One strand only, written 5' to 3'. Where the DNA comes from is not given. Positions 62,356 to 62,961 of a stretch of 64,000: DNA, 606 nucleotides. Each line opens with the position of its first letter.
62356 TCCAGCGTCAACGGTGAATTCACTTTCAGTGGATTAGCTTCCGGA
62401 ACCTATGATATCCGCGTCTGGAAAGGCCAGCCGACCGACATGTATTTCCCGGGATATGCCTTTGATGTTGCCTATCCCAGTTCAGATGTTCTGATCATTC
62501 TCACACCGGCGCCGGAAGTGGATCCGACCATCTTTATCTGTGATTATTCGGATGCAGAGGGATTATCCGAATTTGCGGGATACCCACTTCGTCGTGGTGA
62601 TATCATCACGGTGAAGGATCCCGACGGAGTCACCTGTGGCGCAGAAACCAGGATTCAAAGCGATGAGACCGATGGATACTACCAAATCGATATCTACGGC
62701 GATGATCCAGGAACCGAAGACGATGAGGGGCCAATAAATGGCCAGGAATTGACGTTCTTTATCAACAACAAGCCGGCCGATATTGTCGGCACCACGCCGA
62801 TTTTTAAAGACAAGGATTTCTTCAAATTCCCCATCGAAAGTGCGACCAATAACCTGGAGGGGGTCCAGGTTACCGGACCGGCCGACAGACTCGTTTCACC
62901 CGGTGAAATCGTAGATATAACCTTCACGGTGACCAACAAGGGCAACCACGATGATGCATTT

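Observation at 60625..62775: Novel ~75-aa module (consensus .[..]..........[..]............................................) present twice in the giant protein and once in the neighbouring T9SS protein.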

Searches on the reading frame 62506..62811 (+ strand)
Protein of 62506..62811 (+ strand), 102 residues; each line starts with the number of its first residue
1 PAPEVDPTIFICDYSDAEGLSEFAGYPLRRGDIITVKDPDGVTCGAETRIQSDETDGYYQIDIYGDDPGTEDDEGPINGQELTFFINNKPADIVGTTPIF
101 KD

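Call 11: search_protein_families(library=pfam, proteins=[window:62506-62811:+], max_evalue=10)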
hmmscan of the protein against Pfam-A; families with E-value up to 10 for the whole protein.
window:62506-62811:+ (102 aa): 0 families

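Call 12: search_protein_families(library=ncbifam, proteins=[window:62506-62811:+], max_evalue=10)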
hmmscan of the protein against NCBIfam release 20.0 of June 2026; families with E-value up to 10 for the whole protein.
window:62506-62811:+ (102 aa): 0 families

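Call 23: search_protein_representatives(alignment_id=A2)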
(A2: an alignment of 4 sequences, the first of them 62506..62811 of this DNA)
Query: 4 sequences, 101 profile positions. Proteins with E-value up to 0.001 (for the whole library): 1693; up to 1e-10: 757; up to 1e-30: 83. The best 150 are listed.
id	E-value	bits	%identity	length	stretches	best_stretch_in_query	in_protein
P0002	2.4e-109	373.9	-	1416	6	3-95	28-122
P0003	3.9e-80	280.1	-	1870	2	2-101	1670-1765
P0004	6.4e-73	257.0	-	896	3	6-99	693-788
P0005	2.5e-72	255.1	-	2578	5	9-97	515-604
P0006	3.9e-57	206.3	-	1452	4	12-98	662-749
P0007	1.5e-56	204.4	-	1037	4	2-98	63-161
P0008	2.1e-56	204.0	-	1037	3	9-101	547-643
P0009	1.3e-54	198.2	-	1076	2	2-100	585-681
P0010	1.8e-53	194.5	-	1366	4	4-101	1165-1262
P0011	2.3e-52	191.0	-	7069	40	21-57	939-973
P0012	8.1e-52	189.2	-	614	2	4-98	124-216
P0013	1.1e-51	188.8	-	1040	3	2-98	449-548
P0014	5.3e-51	186.6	-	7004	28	18-55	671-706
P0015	1.4e-50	185.2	-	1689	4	3-94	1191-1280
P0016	3.5e-50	184.0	-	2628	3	4-97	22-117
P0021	3.2e-45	168.0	-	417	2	3-100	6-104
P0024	8.3e-43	160.3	-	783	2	4-100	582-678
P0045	2.9e-38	145.7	-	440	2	2-98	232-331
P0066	4.4e-34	132.3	-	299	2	3-95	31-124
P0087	2.1e-30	120.5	-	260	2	3-92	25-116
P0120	6.3e-26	106.1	-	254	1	3-101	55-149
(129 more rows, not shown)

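Call 26: search_protein_families(library=pfam, proteins=[P0009, P0012, P0021, P0024, P0045, P0066, P0087, P0120, P0004, P0013], max_evalue=0.1)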
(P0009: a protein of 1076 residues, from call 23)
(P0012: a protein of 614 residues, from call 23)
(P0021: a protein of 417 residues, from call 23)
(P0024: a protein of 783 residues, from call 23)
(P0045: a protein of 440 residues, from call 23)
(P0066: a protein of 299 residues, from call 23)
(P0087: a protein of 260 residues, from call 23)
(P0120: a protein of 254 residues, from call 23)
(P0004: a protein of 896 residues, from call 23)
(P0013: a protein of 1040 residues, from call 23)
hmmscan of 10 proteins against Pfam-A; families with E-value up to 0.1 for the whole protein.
P0009 (1076 aa): 8 families
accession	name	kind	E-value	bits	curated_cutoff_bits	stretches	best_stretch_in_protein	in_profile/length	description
PF02494.22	HYR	-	1.1e-19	71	21.7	2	240-322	2-81/81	HYR domain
PF18962.6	Por_Secre_tail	-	4.2e-09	37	27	1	999-1072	2-73/75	Secretion system C-terminal sorting domain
PF17936.7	Big_6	-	2.2e-06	28.2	27.6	1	905-934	23-52/83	Bacterial Ig domain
PF13860.13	FlgD_ig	-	4.9e-05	23.7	27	1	1005-1064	8-76/79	FlgD Ig-like domain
PF13715.12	CarbopepD_reg_2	-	0.00021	21.7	32.2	1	508-574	1-67/88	CarboxypepD_reg-like domain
PF13620.12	CarboxypepD_reg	-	0.0011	19.7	32.3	1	508-570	2-68/82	Carboxypeptidase regulatory-like domain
PF13585.12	CHU_C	-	0.04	14.5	27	0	1016-1066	26-76/86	CHU_C Type IX secretion signal domain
PF00630.25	Filamin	-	0.08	14.2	26.9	0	158-219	18-78/93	Filamin/ABP280 repeat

P0012 (614 aa): 2 families
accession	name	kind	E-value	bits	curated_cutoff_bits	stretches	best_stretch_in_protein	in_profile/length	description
PF18962.6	Por_Secre_tail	-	4.2e-08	33.8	27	1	537-610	2-73/75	Secretion system C-terminal sorting domain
PF17936.7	Big_6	-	3.5e-05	24.4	27.6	1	443-472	23-52/83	Bacterial Ig domain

P0021 (417 aa): 4 families
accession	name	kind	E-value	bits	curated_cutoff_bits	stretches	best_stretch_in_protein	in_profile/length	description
PF18204.6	PGF-CTERM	-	1.9e-08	34.5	18.8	1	393-415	1-23/23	PGF-CTERM motif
PF13953.12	PapC_C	-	0.024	14.9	27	0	23-37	6-21/66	PapC C-terminal domain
PF02369.22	Big_1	-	0.029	14.9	34.9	1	120-163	3-47/93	Bacterial Ig-like domain (group 1)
PF00028.23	Cadherin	-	0.077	13.8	28.8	0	185-213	12-40/93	Cadherin domain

P0024 (783 aa): 6 families
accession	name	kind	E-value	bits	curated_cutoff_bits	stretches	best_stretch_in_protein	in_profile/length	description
PF13860.13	FlgD_ig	-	4e-12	46.4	27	1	710-765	12-70/79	FlgD Ig-like domain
PF13620.12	CarboxypepD_reg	-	1.2e-07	32.4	32.3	1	196-265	2-68/82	Carboxypeptidase regulatory-like domain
PF18962.6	Por_Secre_tail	-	2.2e-05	25.1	27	1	700-778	2-72/75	Secretion system C-terminal sorting domain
PF13585.12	CHU_C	-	0.00011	22.7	27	1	717-770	26-72/86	CHU_C Type IX secretion signal domain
PF13715.12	CarbopepD_reg_2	-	0.026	15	32.2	1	196-261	1-60/88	CarboxypepD_reg-like domain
PF17936.7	Big_6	-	0.066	13.9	27.6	0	306-335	24-53/83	Bacterial Ig domain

P0045 (440 aa): 7 families
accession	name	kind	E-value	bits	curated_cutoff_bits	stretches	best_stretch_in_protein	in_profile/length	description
PF22544.2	HYDIN_VesB_CFA65-like_Ig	-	6.3e-08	33.2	25.5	1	129-217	2-88/100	HYDIN/CFA65/VesB-like, Ig-like domain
PF18962.6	Por_Secre_tail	-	1.2e-07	32.3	27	1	362-437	2-74/75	Secretion system C-terminal sorting domain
PF15780.11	ASH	-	3.4e-07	30.8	27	1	137-217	14-92/98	Abnormal spindle-like microcephaly-assoc'd, ASPM-SPD-2-Hydin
PF22073.2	Cep192_D4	-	0.0017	19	35.5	1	130-228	4-108/112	Cep192 domain 4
PF13860.13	FlgD_ig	-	0.0018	18.6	27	1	369-412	9-55/79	FlgD Ig-like domain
PF07610.17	DUF1573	-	0.0078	16.7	26.1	1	138-222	9-90/98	Protein of unknown function (DUF1573)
PF13585.12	CHU_C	-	0.022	15.3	27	0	380-427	27-72/86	CHU_C Type IX secretion signal domain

P0066 (299 aa): 1 family
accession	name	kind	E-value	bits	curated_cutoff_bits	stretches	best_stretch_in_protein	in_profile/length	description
PF17936.7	Big_6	-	0.0093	16.6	27.6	0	159-186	23-50/83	Bacterial Ig domain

P0087 (260 aa): 1 family
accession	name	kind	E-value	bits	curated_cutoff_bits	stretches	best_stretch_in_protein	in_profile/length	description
PF17936.7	Big_6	-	2.3e-05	25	27.6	1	40-76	14-49/83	Bacterial Ig domain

P0120 (254 aa): 4 families
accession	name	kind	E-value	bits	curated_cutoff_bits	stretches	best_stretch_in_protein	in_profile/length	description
PF13860.13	FlgD_ig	-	3e-10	40.4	27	1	179-241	12-75/79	FlgD Ig-like domain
PF18962.6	Por_Secre_tail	-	8.4e-07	29.6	27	1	171-250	2-73/75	Secretion system C-terminal sorting domain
PF13585.12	CHU_C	-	1.1e-05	25.9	27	1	187-241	25-72/86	CHU_C Type IX secretion signal domain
PF17936.7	Big_6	-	0.07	13.8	27.6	0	77-109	23-55/83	Bacterial Ig domain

P0004 (896 aa): 11 families
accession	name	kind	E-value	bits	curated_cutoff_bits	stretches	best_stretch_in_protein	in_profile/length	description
PF13860.13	FlgD_ig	-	5.3e-12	46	27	1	833-882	25-74/79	FlgD Ig-like domain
PF13620.12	CarboxypepD_reg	-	4e-10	40.4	32.3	1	308-388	2-82/82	Carboxypeptidase regulatory-like domain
PF17963.7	Big_9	-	4.8e-06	27.8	23.6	2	226-301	1-88/89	Bacterial Ig domain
PF17210.9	SdrD_B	-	5e-05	23.9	29.7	1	313-361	20-66/112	SdrD B-like domain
PF18962.6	Por_Secre_tail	-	0.00099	19.8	27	1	814-893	3-74/75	Secretion system C-terminal sorting domain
PF13585.12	CHU_C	-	0.0063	17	27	0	833-883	29-72/86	CHU_C Type IX secretion signal domain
PF17892.7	Cadherin_5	-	0.0093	16.2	26.5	0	156-223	29-98/98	Cadherin-like domain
PF14686.12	fn3_3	-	0.015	15.5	24.4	1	339-378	31-71/75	Polysaccharide lyase family 4, domain II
PF17802.7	SpaA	-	0.022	15.4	23.1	1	313-358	12-57/91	Prealbumin-like fold domain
PF13715.12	CarbopepD_reg_2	-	0.036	14.5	32.2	0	310-375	3-65/88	CarboxypepD_reg-like domain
PF18911.6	PKD_4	-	0.096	13.2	27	1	226-292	1-72/85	PKD domain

P0013 (1040 aa): 20 families
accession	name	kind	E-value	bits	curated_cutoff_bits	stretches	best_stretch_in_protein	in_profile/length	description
PF22544.2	HYDIN_VesB_CFA65-like_Ig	-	5.2e-21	75.2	25.5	2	131-219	2-88/100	HYDIN/CFA65/VesB-like, Ig-like domain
PF00041.27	fn3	-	7.6e-16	58.5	25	3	578-646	15-80/84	Fibronectin type III domain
PF15780.11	ASH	-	4.7e-15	56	27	2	136-217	11-90/98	Abnormal spindle-like microcephaly-assoc'd, ASPM-SPD-2-Hydin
PF25788.1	Ig_Rha78A_N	-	1.5e-12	48.2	27.4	3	870-940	24-102/105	Rha78A-like, N-terminal immunoglobulin domain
PF07610.17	DUF1573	-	6.1e-12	45.8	26.1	2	137-223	6-89/98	Protein of unknown function (DUF1573)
PF22073.2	Cep192_D4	-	2.1e-11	44.5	35.5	2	130-230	2-108/112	Cep192 domain 4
PF18962.6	Por_Secre_tail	-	2.2e-10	41.1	27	1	962-1037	2-74/75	Secretion system C-terminal sorting domain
PF01108.23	Tissue_fac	-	9.5e-07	29.1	27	1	674-739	36-107/107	Tissue factor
PF14874.12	PapD-like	-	2.5e-06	28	27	1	130-216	2-87/102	Flagellar-associated PapD-like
PF24489.1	Ig_J_second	-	2.8e-06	27.8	27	0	619-646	62-89/105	Tip attachment protein J second Ig-like domain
PF22067.2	Cep192_D3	-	2.9e-06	27.7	27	1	141-204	11-71/99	Cep192 domain 3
PF16655.11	PhoD_N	-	1e-05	26.4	30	0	592-636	30-80/90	PhoD-like phosphatase, N-terminal domain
PF24771.2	Ig_CFAP74_1st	-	2e-05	25.3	29.2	0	135-219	4-88/97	CFAP74 first Ig-like domain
PF16656.11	Pur_ac_phosph_N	-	0.00013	22.9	30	2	581-651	17-93/93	Purple acid Phosphatase, N-terminal domain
PF25059.1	FN3_DSCAM-DSCAML_C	-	0.00029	21.5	39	0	616-644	46-74/89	DSCAM/DSCAML C-terminal Fn3-like domain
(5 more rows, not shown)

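Call 29: search_solved_structures(query=A3, max_evalue=10, show_alignments=3)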
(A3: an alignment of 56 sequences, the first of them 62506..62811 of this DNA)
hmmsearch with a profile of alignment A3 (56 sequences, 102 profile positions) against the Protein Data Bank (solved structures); distinct sequences matched with E-value up to 10: 14.
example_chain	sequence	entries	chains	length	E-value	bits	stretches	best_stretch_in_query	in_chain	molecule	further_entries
7c7u_A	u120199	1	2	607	0.05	16.6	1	7-56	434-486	Biofilm-associated surface protein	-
4esr_A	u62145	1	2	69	0.11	15.4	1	4-59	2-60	Jouberin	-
5lem_A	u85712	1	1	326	0.14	15.1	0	11-40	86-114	DD_Off7_11_3G124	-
6ky0_A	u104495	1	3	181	0.57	13.2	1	7-47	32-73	Glutathione-specific gamma-glutamylcyclotransferase 2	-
5le9_A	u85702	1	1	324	0.59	13.1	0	11-40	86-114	DD_Off7_09_3G124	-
6ky1_A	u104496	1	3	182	0.64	13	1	7-46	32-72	Glutathione-specific gamma-glutamylcyclotransferase 2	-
6k95_A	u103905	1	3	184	0.67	12.9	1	7-46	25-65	Glutathione-specific gamma-glutamylcyclotransferase 2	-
5lea_A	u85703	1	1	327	0.7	12.9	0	11-40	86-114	DD_Off7_12_3G124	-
5lel_A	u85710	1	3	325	0.72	12.8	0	11-40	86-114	DD_Off7_10_3G124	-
28qm_B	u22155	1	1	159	0.87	12.6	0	11-40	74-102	DARPin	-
28qn_A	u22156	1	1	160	0.89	12.5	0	11-40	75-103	DARPin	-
1svx_A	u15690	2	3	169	0.95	12.4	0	11-40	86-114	Ankyrin Repeat Protein off7 | Designed AR protein off7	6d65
7aty_A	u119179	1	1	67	1.3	12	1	8-44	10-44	Caskin-1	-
7qnl_AAA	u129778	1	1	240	1.3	12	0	11-41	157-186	DARPIN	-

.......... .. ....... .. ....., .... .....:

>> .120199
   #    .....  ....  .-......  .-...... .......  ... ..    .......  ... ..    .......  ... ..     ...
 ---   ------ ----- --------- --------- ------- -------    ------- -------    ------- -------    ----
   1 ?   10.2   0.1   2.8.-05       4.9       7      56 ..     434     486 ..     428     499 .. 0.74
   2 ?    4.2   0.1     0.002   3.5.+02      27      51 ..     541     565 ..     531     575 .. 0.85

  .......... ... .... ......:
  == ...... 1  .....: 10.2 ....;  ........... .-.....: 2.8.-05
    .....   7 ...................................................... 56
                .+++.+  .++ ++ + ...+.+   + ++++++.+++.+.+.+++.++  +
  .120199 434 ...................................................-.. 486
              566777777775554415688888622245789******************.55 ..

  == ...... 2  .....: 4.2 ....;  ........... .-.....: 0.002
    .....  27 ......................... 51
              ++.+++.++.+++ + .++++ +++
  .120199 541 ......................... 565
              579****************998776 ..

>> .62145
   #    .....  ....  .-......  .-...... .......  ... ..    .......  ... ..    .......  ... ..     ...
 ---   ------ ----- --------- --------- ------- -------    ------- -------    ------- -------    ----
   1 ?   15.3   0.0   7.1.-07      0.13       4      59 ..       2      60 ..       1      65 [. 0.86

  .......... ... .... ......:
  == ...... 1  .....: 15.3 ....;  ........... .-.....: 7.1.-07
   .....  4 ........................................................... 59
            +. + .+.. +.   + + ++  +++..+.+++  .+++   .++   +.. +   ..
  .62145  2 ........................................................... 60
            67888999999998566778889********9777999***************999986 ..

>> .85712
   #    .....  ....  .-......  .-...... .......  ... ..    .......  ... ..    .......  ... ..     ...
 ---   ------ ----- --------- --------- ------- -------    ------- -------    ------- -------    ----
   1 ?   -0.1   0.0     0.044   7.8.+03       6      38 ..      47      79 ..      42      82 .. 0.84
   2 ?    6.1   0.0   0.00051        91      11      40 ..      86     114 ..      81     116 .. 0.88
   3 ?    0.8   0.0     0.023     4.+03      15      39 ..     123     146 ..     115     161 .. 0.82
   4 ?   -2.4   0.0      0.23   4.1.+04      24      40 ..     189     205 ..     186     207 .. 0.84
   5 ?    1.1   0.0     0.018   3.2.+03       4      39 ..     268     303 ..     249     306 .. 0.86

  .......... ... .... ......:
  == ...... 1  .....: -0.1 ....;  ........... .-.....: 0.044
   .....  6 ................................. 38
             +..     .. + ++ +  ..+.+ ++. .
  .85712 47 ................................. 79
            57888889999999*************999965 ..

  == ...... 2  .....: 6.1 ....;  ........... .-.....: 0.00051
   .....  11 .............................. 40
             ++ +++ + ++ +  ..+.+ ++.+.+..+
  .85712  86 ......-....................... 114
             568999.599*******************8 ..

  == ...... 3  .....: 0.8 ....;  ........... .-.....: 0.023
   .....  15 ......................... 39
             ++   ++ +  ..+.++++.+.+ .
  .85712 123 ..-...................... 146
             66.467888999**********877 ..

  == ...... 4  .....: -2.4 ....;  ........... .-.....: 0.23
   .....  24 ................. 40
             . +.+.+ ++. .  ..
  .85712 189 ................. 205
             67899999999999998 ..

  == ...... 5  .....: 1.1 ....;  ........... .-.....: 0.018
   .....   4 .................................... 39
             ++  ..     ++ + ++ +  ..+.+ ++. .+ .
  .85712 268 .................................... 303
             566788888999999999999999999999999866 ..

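Call 30: find_homologous_proteins(query=A3, max_evalue=0.00001)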
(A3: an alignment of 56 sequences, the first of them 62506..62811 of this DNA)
Query A3 (56 sequences) (102 aa, profile of the alignment): 2 proteins with E <= 0.00001 among 470 candidates.
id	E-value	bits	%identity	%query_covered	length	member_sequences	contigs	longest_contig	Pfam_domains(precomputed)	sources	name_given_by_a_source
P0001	4.8e-25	105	41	88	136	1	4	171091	-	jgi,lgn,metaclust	metaclust:\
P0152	8.5e-18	82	35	80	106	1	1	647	-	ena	-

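Call 35: search_protein_families(library=pfam, alignment_id=A3, max_evalue=1)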
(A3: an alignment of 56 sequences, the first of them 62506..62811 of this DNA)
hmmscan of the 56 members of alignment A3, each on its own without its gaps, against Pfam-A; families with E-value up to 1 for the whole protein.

A. member 1, window:62506-62811:+ (102 aa): 0 families

B. families by the number of members that match (of 56 scanned): 18 families
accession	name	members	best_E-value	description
PF17936.7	Big_6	12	0.0001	Bacterial Ig domain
PF17785.7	PUA_3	4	0.013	PUA-like domain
PF01479.30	S4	2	0.15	S4 domain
PF07504.19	FTP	1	0.0083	Fungalysin/Thermolysin Propeptide Motif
PF01472.26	PUA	1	0.042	PUA domain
PF18113.7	Rbx_binding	1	0.068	Rubredoxin binding C-terminal domain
PF07691.17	PA14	1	0.072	PA14 domain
PF09953.15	DUF2187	1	0.078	Uncharacterized protein conserved in bacteria (DUF2187)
PF14085.11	DUF4265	1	0.09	Domain of unknown function (DUF4265)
PF07653.23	SH3_2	1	0.098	Variant SH3 domain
PF13533.13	Biotin_lipoyl_2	1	0.12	Biotin-lipoyl like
PF01977.22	UbiD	1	0.13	3-octaprenyl-4-hydroxybenzoate carboxy-lyase Rift-related domain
PF04014.23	MazE_antitoxin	1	0.14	Antidote-toxin recognition MazE, bacterial antitoxin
PF18676.6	MBG_2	1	0.15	MBG domain (YGX type)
PF18063.6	BB_PF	1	0.17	Beta barrel Pore-forming domain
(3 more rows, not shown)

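Call 36: predict_structure(alignment_id=A3)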
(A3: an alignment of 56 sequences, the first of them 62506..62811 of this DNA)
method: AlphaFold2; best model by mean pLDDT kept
length: 102 residues; sequences in the alignment: 56
mean_pLDDT: 93.0   pTM: 0.85
mean pLDDT of the five models: 93.0, 92.8, 92.7, 92.1, 92.0
residues with pLDDT >= 90: 85; 70-90: 15; 50-70: 2; < 50: 0
segments of 3 or more residues with pLDDT < 50: none
pLDDT, mean of each block of 10 residues (from residue 1): 92 92 93 97 93 77 97 98 97 94 96
secondary structure, 60 per line:
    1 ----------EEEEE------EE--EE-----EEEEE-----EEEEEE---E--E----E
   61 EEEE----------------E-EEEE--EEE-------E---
elements in order: E11-15 E33-37 E43-48 E60-64 E83-86 E89-91

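Call 43: fold_search(model_id=the predicted structure, library=pdb)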
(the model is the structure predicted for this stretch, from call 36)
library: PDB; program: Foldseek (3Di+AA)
matches with E <= 10: 740; with E <= 0.001: 0
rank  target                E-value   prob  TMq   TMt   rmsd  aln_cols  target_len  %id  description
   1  5j7k_B                1.3e-01  0.75  0.37  0.40  10.3       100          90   17  Loop grafting onto a highly stable FN3 scaffold (released 2016-08-17)
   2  7c7u_A                2.0e-01  0.87  0.36  0.08   4.0        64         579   25  Biofilm associated protein - BSP domain (released 2021-05-12)
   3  8dhv_B                2.2e-01  0.54  0.29  0.06   4.8        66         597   11  Treponema lecithinolyticum beta-glucuronidase (released 2023-05-17)
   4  2qlv_B                2.7e-01  0.66  0.38  0.28   5.4        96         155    9  Crystal structure of the heterotrimer core of the S. cerevisiae AMPK homolog SNF1 (released 2007-09-25)
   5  2d7m_MODEL_1_A        3.7e-01  0.44  0.37  0.35   5.9        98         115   15  Solution structure of the 14th Filamin domain from human Filamin C (released 2006-05-24)
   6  2dmb_MODEL_1_A        3.7e-01  0.18  0.31  0.27  13.4       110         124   14  Solution structure of the 15th Filamin domain from human Filamin-B (released 2006-10-20)
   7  4b7l_B                3.7e-01  0.15  0.28  0.11  10.7        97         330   11  Crystal Structure of Human Filamin B Actin Binding Domain with 1st Filamin Repeat (released 2012-10-10)
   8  1i85_A                4.1e-01  0.35  0.35  0.33   7.2        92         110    6  CRYSTAL STRUCTURE OF THE CTLA-4/B7-2 COMPLEX (released 2001-04-04)
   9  7ouu_A                4.6e-01  0.44  0.37  0.22   5.9        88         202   14  Crystal structure of human filamin C domains 14-15 (released 2022-06-22)
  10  6mvg_A                4.6e-01  0.30  0.34  0.07   8.2       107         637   11  Crystal structure of FMN-binding beta-glucuronidase from Ruminococcus gnavus (released 2019-01-30)
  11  6ehg_A                4.9e-01  0.41  0.37  0.08   5.7        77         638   16  complement component C3b in complex with a nanobody (released 2018-02-14)
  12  3rbg_D                4.9e-01  0.20  0.28  0.28   9.0        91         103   12  Crystal structure analysis of Class-I MHC restricted T-cell associated molecule (released 2011-05-25)
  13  9e7m_Ta               5.4e-01  0.33  0.36  0.38   6.2        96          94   16  In situ cryoEM structure of bacteriophage Ur-lambda tail tip complex (released 2025-11-05)
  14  7b5i_AB               5.7e-01  0.41  0.38  0.13  13.7       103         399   10  Cryo-EM structure of the contractile injection system cap complex from Anabaena PCC7120 (released 2022-02-23)
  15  8dhv_A                5.7e-01  0.33  0.30  0.07   4.8        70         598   11  Treponema lecithinolyticum beta-glucuronidase (released 2023-05-17)
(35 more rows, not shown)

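Call 44: find_related_loci(query=A2, collection=genome_contigs, flank=4000)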
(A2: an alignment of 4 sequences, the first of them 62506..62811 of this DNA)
Query A2 (102 aa) in genome_contigs; peptide patterns used: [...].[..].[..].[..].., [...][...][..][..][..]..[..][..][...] (x = any residue, [..] = any of these).
185 stretches matched a pattern, but none encodes a relative of the query by tblastn (E <= 1e-3).

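Call 48: list_cluster_members(proteins=[P0003, window:62152-63492:+, window:62167-63492:+])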
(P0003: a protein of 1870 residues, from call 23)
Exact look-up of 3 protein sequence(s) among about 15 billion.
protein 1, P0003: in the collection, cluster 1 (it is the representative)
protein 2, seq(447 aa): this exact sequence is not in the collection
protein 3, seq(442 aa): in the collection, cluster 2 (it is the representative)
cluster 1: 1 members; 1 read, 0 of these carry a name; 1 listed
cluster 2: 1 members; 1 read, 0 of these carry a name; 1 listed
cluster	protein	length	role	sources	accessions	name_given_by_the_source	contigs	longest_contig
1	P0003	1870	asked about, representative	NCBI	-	-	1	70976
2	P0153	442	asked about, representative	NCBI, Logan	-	-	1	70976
